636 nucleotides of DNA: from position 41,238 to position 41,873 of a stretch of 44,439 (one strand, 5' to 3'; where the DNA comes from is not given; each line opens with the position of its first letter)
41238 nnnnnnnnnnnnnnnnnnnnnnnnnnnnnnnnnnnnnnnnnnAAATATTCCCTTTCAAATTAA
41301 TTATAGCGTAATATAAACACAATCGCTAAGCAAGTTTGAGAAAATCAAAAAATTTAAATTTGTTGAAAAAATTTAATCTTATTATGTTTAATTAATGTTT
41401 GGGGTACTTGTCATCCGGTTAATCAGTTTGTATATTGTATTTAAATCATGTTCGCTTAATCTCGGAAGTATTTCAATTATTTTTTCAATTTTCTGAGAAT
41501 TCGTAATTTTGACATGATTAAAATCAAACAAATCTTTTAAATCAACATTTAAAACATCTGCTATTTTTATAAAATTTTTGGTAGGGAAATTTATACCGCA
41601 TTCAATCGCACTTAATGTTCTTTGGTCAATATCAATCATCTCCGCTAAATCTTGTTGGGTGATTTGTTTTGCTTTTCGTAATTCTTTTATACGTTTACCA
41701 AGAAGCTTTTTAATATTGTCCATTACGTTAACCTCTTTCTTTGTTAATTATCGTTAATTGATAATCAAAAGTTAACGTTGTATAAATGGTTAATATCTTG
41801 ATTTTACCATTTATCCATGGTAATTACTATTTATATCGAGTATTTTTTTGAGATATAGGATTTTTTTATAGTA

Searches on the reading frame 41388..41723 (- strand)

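Call 10: search_protein_families(library=pfam, proteins=[window:41388-41723:-], max_evalue=0.01)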
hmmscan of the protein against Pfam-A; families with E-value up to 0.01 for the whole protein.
window:41388-41723:- (111 aa): 9 families
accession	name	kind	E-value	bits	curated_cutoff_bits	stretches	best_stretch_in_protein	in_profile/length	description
PF01381.28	HTH_3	-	2.9e-13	50.1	23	1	12-65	1-55/55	Helix-turn-helix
PF12844.13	HTH_19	-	3.1e-13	49.9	30.2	1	9-67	1-60/64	Helix-turn-helix domain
PF13443.12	HTH_26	-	2.3e-09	37.8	22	1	11-69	1-61/63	Cro/C1-type HTH DNA-binding domain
PF13560.12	HTH_31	-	2.9e-06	27.9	27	1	8-61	2-57/64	Helix-turn-helix domain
PF13744.12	HTH_37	-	0.0003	21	27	1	3-41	14-52/80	Helix-turn-helix domain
PF13413.12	HTH_25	-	0.00054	20.2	24.6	1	13-42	3-32/62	Helix-turn-helix domain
PF07022.19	Phage_CI_repr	-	0.0026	18.5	22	1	12-65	3-57/65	Bacteriophage CI repressor helix-turn-helix domain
PF13412.12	HTH_24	-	0.0076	16.3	21.9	0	13-39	10-36/48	Winged helix-turn-helix DNA-binding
PF03623.18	Focal_AT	-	0.0091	16.4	23.3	0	3-68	58-124/133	Focal adhesion targeting region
